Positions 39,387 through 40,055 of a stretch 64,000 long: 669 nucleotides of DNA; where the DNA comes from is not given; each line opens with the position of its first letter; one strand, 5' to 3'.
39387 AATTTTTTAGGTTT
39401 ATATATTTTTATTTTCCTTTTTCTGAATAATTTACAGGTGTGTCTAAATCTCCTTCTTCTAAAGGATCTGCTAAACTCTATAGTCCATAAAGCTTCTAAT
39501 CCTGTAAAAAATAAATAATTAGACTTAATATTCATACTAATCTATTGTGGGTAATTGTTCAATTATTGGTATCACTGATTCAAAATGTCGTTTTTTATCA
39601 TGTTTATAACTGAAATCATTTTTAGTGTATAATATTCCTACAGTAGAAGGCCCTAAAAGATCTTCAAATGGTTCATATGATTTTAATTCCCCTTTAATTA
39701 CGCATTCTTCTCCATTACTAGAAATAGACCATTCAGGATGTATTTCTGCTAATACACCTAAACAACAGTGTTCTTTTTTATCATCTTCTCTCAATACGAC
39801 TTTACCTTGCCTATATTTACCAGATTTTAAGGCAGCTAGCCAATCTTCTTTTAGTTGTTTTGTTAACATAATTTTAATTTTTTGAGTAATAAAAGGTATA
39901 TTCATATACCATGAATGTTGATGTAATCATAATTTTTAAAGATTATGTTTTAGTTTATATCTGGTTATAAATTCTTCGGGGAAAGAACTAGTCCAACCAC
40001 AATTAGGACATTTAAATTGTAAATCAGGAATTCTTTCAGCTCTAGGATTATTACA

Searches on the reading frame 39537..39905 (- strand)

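Call 60: search_protein_families(library=phrogs, proteins=[window:39537-39905:-], max_evalue=0.0001)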
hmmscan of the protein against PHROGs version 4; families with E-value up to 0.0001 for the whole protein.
window:39537-39905:- (122 aa): 1 family
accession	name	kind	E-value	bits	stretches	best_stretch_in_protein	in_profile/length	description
phrog_18067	-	unknown function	1.1e-12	49.5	1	17-58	4-44/129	-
